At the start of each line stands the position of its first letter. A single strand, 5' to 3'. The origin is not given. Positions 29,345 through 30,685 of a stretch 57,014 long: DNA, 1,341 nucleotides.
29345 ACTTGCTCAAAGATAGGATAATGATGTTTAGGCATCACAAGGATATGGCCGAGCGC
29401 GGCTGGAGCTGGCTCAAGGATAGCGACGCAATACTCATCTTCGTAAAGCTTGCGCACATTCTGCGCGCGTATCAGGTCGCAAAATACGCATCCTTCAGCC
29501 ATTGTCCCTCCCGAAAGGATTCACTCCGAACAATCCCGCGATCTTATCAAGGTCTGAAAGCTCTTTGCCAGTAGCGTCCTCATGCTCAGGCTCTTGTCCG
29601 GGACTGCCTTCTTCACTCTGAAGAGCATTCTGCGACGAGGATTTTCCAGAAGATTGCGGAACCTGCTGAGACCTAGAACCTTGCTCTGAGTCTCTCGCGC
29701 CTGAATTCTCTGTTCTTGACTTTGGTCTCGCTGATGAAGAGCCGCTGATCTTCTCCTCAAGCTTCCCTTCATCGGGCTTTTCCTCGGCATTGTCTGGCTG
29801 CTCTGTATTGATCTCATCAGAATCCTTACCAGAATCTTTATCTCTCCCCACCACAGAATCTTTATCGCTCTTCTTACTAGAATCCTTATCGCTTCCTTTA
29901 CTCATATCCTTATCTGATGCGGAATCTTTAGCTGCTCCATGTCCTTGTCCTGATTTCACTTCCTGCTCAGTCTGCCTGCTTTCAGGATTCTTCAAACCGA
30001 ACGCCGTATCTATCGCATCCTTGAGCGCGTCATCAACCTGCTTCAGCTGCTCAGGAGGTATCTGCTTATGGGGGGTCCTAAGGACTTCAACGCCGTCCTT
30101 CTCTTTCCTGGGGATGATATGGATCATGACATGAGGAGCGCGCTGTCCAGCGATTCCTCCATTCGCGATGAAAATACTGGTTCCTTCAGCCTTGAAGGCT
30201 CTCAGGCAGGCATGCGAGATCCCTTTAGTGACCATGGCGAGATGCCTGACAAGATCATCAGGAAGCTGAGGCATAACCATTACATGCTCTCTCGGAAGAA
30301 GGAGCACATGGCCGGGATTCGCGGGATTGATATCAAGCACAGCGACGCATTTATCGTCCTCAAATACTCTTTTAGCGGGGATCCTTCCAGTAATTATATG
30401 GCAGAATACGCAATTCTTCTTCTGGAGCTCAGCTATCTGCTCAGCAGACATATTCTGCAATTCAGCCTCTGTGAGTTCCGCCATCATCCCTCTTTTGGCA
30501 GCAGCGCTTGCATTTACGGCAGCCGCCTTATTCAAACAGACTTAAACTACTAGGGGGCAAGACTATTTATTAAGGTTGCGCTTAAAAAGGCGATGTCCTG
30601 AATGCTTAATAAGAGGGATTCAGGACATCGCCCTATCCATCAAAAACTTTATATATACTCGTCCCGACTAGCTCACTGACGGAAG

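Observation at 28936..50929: Candidate cell-surface / attachment island: HIT-like pair, giant surface protein, pilin-like genes and an Epd/Tad-like pilus machine in one ~22-kb block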

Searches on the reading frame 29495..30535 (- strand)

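Call 5: search_protein_families(library=pfam, proteins=[window:29495-30535:-], max_evalue=0.01)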
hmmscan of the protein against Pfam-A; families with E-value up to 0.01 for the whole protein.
window:29495-30535:- (346 aa): 3 families
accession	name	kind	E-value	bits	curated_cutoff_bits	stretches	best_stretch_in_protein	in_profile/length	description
PF01230.28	HIT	-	2.8e-21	76.4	21.5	1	51-145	3-97/98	HIT domain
PF11969.13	DcpS_C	-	4.3e-10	40.5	24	1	41-142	1-101/114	Scavenger mRNA decapping enzyme C-term binding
PF04677.20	CwfJ_C_1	-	0.0015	18.8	21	1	38-143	10-109/122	Protein similar to CwfJ C-terminus 1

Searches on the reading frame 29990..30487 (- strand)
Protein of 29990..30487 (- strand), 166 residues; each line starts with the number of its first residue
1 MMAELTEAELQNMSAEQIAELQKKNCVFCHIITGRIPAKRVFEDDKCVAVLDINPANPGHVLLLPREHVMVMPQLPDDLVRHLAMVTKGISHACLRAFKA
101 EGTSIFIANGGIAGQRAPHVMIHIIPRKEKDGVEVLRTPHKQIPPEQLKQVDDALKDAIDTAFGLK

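Call 26: find_related_loci(query=window:29990-30487:-, collection=metagenome_contigs, flank=10000)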
Query seq(166 aa) (166 aa) in metagenome_contigs; peptide patterns used: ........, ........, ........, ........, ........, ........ (x = any residue, [..] = any of these).
74 stretches matched a pattern; 7 encode a relative of the query (tblastn E <= 1e-3); 7 distinct loci.
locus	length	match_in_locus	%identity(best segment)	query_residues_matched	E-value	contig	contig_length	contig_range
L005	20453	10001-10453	55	13-164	3e-57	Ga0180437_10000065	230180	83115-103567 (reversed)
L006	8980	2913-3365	55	13-164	2e-57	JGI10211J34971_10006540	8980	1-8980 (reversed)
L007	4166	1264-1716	55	13-164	2e-57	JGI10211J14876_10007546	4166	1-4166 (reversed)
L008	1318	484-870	54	7-135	7e-49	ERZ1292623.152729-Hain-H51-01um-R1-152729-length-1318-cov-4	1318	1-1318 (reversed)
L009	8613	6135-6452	35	25-129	1e-19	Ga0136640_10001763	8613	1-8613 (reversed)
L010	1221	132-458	38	22-129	7e-18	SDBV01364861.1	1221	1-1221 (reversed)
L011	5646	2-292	27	59-161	9e-6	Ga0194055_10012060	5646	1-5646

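Call 47: search_protein_families(library=pfam, proteins=[L005:9412-9930:-, L005:7993-8817:+, L005:8823-9425:+, L005:6261-6986:-], max_evalue=0.01)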
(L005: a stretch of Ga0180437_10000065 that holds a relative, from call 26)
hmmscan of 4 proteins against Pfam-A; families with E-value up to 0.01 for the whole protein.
L005:9412-9930:- (172 aa): 0 families

L005:7993-8817:+ (274 aa): 2 families
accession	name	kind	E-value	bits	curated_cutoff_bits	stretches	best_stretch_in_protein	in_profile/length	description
PF05048.19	NosD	-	0.00014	21.8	23.6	1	81-163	34-117/212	Periplasmic copper-binding protein (NosD)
PF13229.12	Beta_helix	-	0.00042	20.4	25.9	1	64-143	28-110/158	Right handed beta helix region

L005:8823-9425:+ (200 aa): 1 family
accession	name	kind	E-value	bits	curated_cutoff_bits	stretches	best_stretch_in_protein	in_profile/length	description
PF05048.19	NosD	-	1.1e-06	28.7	23.6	1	46-146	83-183/212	Periplasmic copper-binding protein (NosD)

L005:6261-6986:- (241 aa): 1 family
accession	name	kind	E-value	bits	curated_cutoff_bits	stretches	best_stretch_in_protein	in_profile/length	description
PF01261.30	AP_endonuc_2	-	9e-17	62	31.1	1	79-239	78-248/249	Xylose isomerase-like TIM barrel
